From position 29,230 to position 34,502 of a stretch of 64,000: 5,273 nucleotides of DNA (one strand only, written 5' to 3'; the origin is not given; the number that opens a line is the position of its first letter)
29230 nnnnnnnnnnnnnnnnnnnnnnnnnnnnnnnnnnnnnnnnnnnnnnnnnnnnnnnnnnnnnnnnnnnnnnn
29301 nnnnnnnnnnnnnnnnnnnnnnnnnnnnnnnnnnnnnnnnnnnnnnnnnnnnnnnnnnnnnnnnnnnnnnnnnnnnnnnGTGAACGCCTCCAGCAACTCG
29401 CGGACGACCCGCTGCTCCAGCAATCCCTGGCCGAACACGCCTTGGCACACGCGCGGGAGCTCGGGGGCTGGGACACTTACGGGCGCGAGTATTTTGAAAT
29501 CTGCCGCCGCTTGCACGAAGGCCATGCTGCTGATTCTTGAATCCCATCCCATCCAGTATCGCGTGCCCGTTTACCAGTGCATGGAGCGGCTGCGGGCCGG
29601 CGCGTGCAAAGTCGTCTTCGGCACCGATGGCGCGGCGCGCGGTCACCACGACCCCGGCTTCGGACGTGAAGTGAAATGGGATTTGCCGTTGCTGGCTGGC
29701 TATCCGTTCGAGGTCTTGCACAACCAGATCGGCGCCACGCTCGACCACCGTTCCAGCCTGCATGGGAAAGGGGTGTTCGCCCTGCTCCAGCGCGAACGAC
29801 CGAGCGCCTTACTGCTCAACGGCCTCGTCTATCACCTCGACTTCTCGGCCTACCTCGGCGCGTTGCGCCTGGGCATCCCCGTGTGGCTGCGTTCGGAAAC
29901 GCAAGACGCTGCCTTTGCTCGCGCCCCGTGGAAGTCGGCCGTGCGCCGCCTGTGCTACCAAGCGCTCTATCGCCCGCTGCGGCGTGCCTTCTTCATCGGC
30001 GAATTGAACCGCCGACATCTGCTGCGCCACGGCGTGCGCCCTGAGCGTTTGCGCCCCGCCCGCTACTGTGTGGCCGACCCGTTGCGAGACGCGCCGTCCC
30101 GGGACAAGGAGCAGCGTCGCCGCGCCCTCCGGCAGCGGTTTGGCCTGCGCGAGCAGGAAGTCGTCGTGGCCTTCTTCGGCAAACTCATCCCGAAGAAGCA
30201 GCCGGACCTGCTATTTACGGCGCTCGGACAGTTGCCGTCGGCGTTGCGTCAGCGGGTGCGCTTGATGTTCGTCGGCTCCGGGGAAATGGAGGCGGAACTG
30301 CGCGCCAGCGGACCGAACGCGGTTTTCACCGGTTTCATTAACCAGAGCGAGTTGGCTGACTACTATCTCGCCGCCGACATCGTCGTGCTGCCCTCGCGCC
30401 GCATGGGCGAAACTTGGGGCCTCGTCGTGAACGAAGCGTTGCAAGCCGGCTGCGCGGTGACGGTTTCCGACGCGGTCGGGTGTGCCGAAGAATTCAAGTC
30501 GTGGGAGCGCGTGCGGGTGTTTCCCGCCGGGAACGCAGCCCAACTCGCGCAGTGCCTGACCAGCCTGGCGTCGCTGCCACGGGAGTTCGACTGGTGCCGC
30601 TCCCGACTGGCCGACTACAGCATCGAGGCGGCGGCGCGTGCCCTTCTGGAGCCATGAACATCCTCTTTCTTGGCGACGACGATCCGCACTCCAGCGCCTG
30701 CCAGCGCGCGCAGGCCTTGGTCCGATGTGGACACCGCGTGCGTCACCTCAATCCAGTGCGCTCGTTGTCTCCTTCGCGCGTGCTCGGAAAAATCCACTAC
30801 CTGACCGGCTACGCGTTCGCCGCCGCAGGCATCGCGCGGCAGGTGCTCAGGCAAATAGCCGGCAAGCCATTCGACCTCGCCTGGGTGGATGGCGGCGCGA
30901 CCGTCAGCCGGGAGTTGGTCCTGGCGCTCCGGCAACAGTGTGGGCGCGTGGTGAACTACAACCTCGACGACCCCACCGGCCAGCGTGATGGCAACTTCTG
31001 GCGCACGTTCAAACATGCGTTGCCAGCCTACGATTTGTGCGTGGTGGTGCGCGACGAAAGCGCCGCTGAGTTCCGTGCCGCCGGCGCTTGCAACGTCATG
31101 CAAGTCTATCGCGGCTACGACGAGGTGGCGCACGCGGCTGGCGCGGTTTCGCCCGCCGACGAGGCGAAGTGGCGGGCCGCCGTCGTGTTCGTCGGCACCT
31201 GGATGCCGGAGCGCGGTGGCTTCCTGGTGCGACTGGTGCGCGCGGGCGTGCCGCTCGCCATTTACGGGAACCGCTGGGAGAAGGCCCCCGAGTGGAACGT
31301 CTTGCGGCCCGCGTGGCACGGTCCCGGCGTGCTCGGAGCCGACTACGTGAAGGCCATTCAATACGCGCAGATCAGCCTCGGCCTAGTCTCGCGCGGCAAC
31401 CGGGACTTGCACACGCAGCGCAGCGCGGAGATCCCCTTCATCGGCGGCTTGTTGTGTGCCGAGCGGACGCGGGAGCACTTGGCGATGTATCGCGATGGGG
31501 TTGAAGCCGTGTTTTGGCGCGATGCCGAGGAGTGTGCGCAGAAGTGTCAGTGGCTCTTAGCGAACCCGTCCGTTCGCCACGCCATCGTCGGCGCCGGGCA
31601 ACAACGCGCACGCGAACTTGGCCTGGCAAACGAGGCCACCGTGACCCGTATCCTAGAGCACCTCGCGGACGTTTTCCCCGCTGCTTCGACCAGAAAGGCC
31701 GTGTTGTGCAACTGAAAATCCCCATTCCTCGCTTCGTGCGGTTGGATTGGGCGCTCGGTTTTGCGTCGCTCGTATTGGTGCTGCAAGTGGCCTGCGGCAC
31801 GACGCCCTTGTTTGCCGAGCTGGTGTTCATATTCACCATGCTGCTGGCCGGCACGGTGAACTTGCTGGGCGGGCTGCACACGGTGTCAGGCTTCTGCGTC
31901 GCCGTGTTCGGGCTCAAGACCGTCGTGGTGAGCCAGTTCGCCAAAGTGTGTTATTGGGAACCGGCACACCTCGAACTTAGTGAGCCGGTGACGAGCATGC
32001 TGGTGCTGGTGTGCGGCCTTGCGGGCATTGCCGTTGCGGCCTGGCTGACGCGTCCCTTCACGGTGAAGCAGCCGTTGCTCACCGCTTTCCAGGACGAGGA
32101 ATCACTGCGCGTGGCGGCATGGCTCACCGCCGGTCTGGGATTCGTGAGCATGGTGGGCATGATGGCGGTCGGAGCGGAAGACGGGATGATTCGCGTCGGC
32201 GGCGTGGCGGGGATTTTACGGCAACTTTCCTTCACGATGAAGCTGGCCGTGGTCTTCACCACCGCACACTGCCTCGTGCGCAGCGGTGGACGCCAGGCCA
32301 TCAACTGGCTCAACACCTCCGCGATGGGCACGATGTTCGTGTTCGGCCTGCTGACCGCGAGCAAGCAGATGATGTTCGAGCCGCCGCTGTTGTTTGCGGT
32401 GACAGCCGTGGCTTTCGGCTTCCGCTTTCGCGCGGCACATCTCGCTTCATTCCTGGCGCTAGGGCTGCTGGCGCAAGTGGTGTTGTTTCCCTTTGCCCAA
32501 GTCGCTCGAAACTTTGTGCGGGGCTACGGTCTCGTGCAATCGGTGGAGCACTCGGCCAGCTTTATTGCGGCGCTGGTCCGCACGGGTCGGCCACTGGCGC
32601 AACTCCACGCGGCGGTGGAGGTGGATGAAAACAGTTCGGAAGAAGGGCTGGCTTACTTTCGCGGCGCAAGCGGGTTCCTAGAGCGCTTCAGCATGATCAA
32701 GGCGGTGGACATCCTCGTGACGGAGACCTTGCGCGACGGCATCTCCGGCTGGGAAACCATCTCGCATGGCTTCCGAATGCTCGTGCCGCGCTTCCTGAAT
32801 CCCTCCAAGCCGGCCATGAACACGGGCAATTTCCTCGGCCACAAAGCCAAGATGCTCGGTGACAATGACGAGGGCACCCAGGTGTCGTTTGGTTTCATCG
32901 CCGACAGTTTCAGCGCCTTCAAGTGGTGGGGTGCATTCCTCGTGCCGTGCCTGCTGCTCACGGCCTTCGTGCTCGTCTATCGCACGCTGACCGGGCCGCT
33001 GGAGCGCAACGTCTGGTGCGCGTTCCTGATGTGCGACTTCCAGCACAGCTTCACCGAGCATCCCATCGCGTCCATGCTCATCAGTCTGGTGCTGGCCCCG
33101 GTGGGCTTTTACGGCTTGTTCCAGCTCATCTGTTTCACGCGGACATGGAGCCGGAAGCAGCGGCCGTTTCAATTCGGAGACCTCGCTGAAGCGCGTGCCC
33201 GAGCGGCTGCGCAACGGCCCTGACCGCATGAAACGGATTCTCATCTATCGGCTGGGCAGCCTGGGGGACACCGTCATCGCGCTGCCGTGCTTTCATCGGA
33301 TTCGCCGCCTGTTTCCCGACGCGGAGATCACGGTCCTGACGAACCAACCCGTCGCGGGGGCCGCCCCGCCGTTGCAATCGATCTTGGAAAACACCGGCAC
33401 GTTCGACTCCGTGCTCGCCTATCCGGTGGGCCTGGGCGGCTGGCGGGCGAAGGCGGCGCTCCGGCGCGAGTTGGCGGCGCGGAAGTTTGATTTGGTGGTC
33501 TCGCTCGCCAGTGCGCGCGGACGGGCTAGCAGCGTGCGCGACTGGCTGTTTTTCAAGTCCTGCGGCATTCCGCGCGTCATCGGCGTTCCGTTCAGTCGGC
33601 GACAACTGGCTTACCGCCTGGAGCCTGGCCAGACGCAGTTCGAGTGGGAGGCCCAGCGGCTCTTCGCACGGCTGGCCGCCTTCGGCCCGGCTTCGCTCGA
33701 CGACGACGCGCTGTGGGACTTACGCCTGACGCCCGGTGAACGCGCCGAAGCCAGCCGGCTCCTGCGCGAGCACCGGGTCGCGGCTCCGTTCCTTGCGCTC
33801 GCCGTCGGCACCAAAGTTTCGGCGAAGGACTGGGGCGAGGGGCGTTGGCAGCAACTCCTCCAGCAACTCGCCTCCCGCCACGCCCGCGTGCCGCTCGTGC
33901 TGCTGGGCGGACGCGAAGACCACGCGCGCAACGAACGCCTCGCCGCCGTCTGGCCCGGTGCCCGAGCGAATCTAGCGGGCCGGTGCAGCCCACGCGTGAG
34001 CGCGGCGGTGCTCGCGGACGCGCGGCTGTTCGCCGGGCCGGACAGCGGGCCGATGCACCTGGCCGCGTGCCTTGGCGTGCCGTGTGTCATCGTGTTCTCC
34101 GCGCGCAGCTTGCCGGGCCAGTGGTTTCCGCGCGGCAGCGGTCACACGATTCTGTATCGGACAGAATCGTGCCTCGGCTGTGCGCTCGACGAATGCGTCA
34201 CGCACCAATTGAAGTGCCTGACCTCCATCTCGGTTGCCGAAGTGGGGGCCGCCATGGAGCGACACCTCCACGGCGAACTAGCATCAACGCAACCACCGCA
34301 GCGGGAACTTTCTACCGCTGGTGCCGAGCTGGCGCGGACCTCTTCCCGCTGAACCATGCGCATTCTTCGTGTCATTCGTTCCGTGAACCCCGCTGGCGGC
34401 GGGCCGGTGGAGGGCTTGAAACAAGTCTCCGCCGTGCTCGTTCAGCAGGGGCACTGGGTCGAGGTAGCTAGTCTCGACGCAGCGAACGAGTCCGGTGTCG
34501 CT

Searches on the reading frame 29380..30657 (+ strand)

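Call 75: search_protein_families(library=pfam, proteins=[window:29380-30657:+], max_evalue=0.001)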
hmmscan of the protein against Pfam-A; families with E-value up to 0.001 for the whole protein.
window:29380-30657:+ (425 aa): 4 families
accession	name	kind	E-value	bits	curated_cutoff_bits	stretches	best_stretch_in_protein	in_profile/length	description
PF00534.26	Glycos_transf_1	-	1.3e-25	90.3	26.4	1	248-400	3-159/172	Glycosyl transferases group 1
PF13692.12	Glyco_trans_1_4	-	9.4e-21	75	27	1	262-396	3-139/142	Glycosyl transferases group 1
PF13579.12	Glyco_trans_4_4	-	1.7e-06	28.9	29.7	1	65-226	8-154/158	Glycosyl transferase 4-like domain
PF20706.3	GT4-conflict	-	2.8e-05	23.7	26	1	249-373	193-321/385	Family 4 Glycosyltransferase in conflict systems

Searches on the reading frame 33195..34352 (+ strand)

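Call 75: search_protein_families(library=pfam, proteins=[window:33195-34352:+], max_evalue=0.001)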
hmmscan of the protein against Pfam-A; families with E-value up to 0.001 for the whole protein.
window:33195-34352:+ (385 aa): 1 family
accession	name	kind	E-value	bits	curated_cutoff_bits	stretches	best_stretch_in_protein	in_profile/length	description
PF01075.23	Glyco_transf_9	-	5.2e-21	75.5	22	1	88-336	3-243/247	Glycosyltransferase family 9 (heptosyltransferase)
